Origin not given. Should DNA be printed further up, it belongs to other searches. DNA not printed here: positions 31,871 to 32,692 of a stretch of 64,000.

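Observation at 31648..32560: AT-rich islet encoding a small PepSY-like protein immediately upstream of a PIN-domain protein, a candidate atypical toxin-antitoxin or defence pair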

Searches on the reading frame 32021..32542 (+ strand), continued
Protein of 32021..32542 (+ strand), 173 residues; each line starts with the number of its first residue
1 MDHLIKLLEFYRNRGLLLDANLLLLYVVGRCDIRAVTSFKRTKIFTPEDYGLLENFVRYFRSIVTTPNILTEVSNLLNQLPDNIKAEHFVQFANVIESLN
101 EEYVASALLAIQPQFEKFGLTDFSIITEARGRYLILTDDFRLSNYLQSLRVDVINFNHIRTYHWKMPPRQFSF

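Call 41: get_annotated_region(hit=H2, flank=5000)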
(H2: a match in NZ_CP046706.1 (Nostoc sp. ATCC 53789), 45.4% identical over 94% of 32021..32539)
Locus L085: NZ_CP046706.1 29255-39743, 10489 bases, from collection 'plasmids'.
description: Nostoc sp. ATCC 53789 plasmid pNsp_c, complete sequence
organism: Nostoc sp. ATCC 53789 (NCBI taxid 76335)
taxonomy: Bacteria; Cyanobacteriota; Cyanophyceae; Nostocales; Nostocaceae; Nostoc; Nostoc sp. ATCC 53789
host: -; source: -; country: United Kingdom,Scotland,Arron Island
typing (MOB-suite, as given by PLSDB): non-mobilizable; replicon rep_cluster_317; mating-pair formation MPF_T
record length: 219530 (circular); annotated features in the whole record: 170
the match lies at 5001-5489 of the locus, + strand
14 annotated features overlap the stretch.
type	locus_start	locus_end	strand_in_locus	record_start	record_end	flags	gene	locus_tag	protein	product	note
CDS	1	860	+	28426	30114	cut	-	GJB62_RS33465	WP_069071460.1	hypothetical protein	-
CDS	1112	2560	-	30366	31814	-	-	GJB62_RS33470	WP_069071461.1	ThiF family adenylyltransferase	-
CDS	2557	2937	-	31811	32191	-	-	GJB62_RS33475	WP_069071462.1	hypothetical protein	-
CDS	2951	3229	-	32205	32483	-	-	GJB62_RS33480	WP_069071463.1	multiubiquitin domain-containing protein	-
CDS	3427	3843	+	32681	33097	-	-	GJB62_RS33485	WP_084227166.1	helix-turn-helix transcriptional regulator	-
CDS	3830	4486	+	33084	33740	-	-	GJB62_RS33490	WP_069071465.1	ImmA/IrrE family metallo-endopeptidase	-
CDS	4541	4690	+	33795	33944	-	-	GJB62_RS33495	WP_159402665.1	hypothetical protein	-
CDS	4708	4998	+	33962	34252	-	-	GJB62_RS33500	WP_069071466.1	hypothetical protein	-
CDS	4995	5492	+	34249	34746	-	-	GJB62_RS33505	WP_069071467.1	PIN domain-containing protein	-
CDS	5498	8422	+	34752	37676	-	-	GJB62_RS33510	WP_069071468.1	DUF1156 domain-containing protein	-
CDS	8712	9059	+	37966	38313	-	-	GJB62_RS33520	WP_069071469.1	hypothetical protein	-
CDS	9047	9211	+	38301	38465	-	-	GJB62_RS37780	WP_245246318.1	type II toxin-antitoxin system RelE/ParE family toxin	-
CDS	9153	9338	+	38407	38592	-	-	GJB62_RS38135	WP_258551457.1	hypothetical protein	-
CDS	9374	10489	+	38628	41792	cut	-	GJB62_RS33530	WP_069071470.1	helicase-related protein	-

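Call 44: search_protein_families(library=padloc, alignment_id=A3, max_evalue=0.00001)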
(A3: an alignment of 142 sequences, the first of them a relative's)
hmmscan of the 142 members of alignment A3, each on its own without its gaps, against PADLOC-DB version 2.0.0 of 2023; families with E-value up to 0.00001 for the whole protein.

A. member 1, L012:2419-3639:+ (407 aa): 0 families

B. families by the number of members that match (of 142 scanned): 102 families (the first 25 are shown)
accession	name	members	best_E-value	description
PDLC04135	mad3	3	3.2e-45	mads_3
PDLC04140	mad8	2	5.3e-18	mads_8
PDLC04833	PDC-S03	2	6.4e-18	-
PDLC04832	PDC-S03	2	2.2e-15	-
PDLC02980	AriA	2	7.5e-15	-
PDLC02979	AriA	2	3.5e-08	-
PDLC00292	PtuA1|PtuA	2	5.2e-08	AAA ATPase domain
PDLC02990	DarG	1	1.9e-131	-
PDLC02991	DarT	1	1.4e-75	-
PDLC01087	C3a187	1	4e-66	NERD+UvrD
PDLC04920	PDC-S13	1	2.5e-46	-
PDLC04134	mad2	1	2.5e-25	mads_2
PDLC03982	PD-Lambda-2_B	1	3.4e-22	-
PDLC00847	E1-E2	1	2.8e-19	E1-E2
PDLC04841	PDC-S04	1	1.3e-18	-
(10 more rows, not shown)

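Call 45: search_protein_families(library=pfam, alignment_id=A3, max_evalue=0.00001)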
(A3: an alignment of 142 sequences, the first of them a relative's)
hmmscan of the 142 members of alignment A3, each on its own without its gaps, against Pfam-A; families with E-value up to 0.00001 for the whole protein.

A. member 1, L012:2419-3639:+ (407 aa): 4 families
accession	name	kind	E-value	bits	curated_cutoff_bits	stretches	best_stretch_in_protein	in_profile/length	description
PF02826.25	2-Hacid_dh_C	-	3.2e-48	163.9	25.1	1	111-291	1-178/178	D-isomer specific 2-hydroxyacid dehydrogenase, NAD binding domain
PF00389.36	2-Hacid_dh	-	4.4e-28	98.1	24.6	1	9-323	1-134/134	D-isomer specific 2-hydroxyacid dehydrogenase, catalytic domain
PF03446.21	NAD_binding_2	-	6.7e-10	39.6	21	1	149-257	2-113/161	NAD binding domain of 6-phosphogluconate dehydrogenase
PF01842.31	ACT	-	7.6e-06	26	27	0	332-392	1-62/66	ACT domain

B. families by the number of members that match (of 142 scanned): 207 families (the first 25 are shown)
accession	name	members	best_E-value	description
PF02463.25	SMC_N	3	1.1e-15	RecF/RecN/SMC N terminal domain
PF00248.27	Aldo_ket_red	2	1.6e-74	Aldo/keto reductase family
PF24728.1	DUF7680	2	1.5e-47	Domain of unknown function (DUF7680)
PF00005.33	ABC_tran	2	7.7e-45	ABC transporter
PF07676.18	PD40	2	3.1e-43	WD40-like Beta Propeller Repeat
PF05685.18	Uma2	2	7.4e-26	Putative restriction endonuclease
PF00462.30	Glutaredoxin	2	2e-23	Glutaredoxin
PF00578.27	AhpC-TSA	2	2.4e-15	AhpC/TSA family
PF13614.12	AAA_31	2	2.4e-14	AAA domain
PF13304.12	AAA_21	2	9.3e-14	AAA domain, putative AbiEii toxin, Type IV TA system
PF01850.27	PIN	2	2.3e-13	PIN domain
PF01656.29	CbiA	2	1.6e-08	CobQ/CobB/MinD/ParA nucleotide binding domain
PF01960.23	ArgJ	1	2.4e-144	ArgJ family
PF09818.15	ABC_ATPase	1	4.5e-131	P-loop domain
PF02934.20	GatB_N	1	1.8e-122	GatB/GatE catalytic domain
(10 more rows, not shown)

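Call 50: search_protein_families(library=pfam, alignment_id=A1, max_evalue=1)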
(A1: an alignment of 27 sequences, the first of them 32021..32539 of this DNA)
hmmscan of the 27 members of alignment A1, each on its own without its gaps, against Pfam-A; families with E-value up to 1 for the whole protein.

A. member 1, window:32021-32539:+ (173 aa): 0 families

B. families by the number of members that match (of 27 scanned): 14 families
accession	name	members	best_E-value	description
PF02639.20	DUF188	9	0.0045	Uncharacterized BCR, YaiI/YqxD family COG1671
PF11728.13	ArAE_1_C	2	0.0021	Putative aromatic acid exporter C-terminal domain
PF01036.24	Bac_rhodopsin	2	0.029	Bacteriorhodopsin-like protein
PF01850.27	PIN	1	0.017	PIN domain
PF18477.7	PIN_9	1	0.056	PIN like domain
PF22380.2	Chp1-like_SPOC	1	0.062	Chromo domain-containing protein 1-like, SPOC domain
PF13320.12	GH123_cat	1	0.067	Glycoside hydrolase 123, catalytic domain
PF21832.1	DUF6892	1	0.074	Family of unknown function (DUF6892)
PF23491.1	bPH_8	1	0.09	SunI-like bacterial PH domain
PF19045.5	Ligase_CoA_2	1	0.1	Ligase-CoA domain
PF20633.2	CoV_NSP13_stalk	1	0.11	Coronavirus Nonstructural protein 13, stalk domain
PF16007.11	DUF4777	1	0.13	Domain of unknown function (DUF4777)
PF22291.1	DUF6964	1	0.18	Family of unknown function (DUF6964)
PF24635.1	DUF7632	1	0.19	Domain of unknown function (DUF7632)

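Call 58: find_related_loci(query=A1, collection=viral_contigs, flank=5000)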
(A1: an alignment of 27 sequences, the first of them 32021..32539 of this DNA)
Query A1 (173 aa) in viral_contigs; peptide patterns used: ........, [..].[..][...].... (x = any residue, [..] = any of these).
16 stretches matched a pattern; 2 encode a relative of the query (tblastn E <= 1e-3); 2 distinct loci.
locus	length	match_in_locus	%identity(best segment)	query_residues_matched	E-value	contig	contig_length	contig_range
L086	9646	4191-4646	34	11-164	9e-29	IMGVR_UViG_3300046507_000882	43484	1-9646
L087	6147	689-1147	39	11-165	3e-28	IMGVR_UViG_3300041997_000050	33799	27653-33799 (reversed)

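Call 62: search_protein_families(library=phrogs, proteins=[L086:1785-2804:-, L086:4704-5273:+, L086:5285-5878:-, L086:5885-6304:-, L086:6307-8061:-, L086:3892-4167:+, L086:4167-4646:+], max_evalue=0.001)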
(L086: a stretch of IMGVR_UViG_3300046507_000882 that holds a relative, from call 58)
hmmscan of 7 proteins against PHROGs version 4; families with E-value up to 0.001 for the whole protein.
L086:1785-2804:- (339 aa): 0 families

L086:4704-5273:+ (190 aa): 1 family
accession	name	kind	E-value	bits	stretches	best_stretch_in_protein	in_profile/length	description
phrog_12798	-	tail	0.00096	18.4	1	8-87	747-821/1031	tail length tape measure protein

L086:5285-5878:- (197 aa): 7 families
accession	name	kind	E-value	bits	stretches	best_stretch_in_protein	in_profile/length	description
phrog_68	-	head and packaging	3.6e-98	329.4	1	3-193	149-339/344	portal protein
phrog_1853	-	unknown function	2.7e-42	145.4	1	65-188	1-135/159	-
phrog_12726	-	unknown function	3e-19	70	1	121-194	2-75/79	-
phrog_12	-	head and packaging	1.6e-17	64.8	1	8-176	198-359/646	portal protein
phrog_2662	-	head and packaging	8.3e-11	42.2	1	9-176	186-348/717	portal protein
phrog_33693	-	head and packaging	4.7e-06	26.3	1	11-154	165-309/560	portal protein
phrog_8392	-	head and packaging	5.3e-06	27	1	3-39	152-188/188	portal protein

L086:5885-6304:- (139 aa): 2 families
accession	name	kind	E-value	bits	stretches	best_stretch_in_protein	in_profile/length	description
phrog_8392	-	head and packaging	1.3e-44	152.8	1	15-135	21-141/188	portal protein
phrog_68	-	head and packaging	2.2e-42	146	1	12-136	13-137/344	portal protein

L086:6307-8061:- (584 aa): 10 families
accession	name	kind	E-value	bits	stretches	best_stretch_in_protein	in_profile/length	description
phrog_3746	-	head and packaging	4.1e-137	458.1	1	2-368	4-366/374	terminase large subunit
phrog_5751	-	head and packaging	5.7e-127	425.9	1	1-376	63-428/548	terminase large subunit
phrog_5909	-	head and packaging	3e-113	378.7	1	273-577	1-277/285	terminase large subunit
phrog_2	-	head and packaging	7.6e-84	283.9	1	4-558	197-584/807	terminase large subunit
phrog_5713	-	head and packaging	6.5e-48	163.3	1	443-576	1-133/143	terminase large subunit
phrog_14025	-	unknown function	2.8e-18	67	1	3-86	12-95/98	-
phrog_10334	-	head and packaging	6.4e-12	46.5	1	523-571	6-54/69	terminase large subunit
phrog_38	-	head and packaging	7.5e-08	32.5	1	332-484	485-627/760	terminase large subunit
phrog_4151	-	DNA, RNA and nucleotide metabolism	0.00016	22.5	1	12-54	11-53/154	DNA binding protein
phrog_1889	-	head and packaging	0.00092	19.8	0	9-54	6-55/276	terminase small subunit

L086:3892-4167:+ (92 aa): 0 families

L086:4167-4646:+ (160 aa): 0 families

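Call 63: search_protein_families(library=pfam, proteins=[L086:1785-2804:-, L086:4704-5273:+, L086:5285-5878:-, L086:6307-8061:-, L084:4142-4567:+, L084:906-4139:+, L084:5487-8279:+, L084:8307-8939:+], max_evalue=0.001)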
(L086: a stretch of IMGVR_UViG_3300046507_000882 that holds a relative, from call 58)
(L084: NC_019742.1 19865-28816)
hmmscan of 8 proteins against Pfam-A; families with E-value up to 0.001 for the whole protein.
L086:1785-2804:- (339 aa): 1 family
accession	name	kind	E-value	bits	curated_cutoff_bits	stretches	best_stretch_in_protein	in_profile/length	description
PF14022.11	DUF4238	-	6.6e-26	91.8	27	1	7-298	2-278/281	Protein of unknown function (DUF4238)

L086:4704-5273:+ (190 aa): 0 families

L086:5285-5878:- (197 aa): 1 family
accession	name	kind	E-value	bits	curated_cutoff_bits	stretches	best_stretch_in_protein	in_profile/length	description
PF04860.17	Phage_portal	-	6.8e-13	48.9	39.1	1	7-181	109-276/321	Phage portal protein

L086:6307-8061:- (584 aa): 3 families
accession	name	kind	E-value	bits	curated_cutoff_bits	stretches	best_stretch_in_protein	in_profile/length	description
PF03237.21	Terminase_6N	-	3.3e-64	216.9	22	1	160-380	2-214/215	Terminase large subunit, T4likevirus-type, N-terminal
PF17289.8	Terminase_6C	-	3.1e-40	138.1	22.6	1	409-567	1-154/155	Terminase RNaseH-like domain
PF06056.18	Terminase_5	-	7e-23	80.8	20.3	1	9-66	1-58/58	Putative ATPase subunit of terminase (gpP-like)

L084:4142-4567:+ (142 aa): 1 family
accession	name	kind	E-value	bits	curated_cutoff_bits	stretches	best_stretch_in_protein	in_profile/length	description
PF24728.1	DUF7680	-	1.1e-47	162.2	24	1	4-142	1-141/141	Domain of unknown function (DUF7680)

L084:906-4139:+ (1078 aa): 1 family
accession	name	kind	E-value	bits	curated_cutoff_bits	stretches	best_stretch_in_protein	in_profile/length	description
PF04465.17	DUF499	-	1.2e-32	113.2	23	1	121-451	22-346/1024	Protein of unknown function (DUF499)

L084:5487-8279:+ (931 aa): 5 families
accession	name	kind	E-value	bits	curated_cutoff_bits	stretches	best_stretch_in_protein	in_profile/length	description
PF06634.17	DUF1156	-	3.6e-08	33.8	24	1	17-62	2-50/73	Protein of unknown function (DUF1156)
PF01555.25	N6_N4_Mtase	-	5.8e-06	26.9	26.7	1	521-675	1-110/221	DNA methylase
PF03602.21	Cons_hypoth95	-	6.1e-05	23.2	24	0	88-152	20-84/182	Conserved hypothetical protein 95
PF01170.24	UPF0020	-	6.8e-05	23.1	22.3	0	503-552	105-153/197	RMKL-like, methyltransferase domain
PF02086.21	MethyltransfD12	-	0.00012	22.4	22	0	110-154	20-64/253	D12 class N6 adenine-specific DNA methyltransferase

L084:8307-8939:+ (211 aa): 0 families
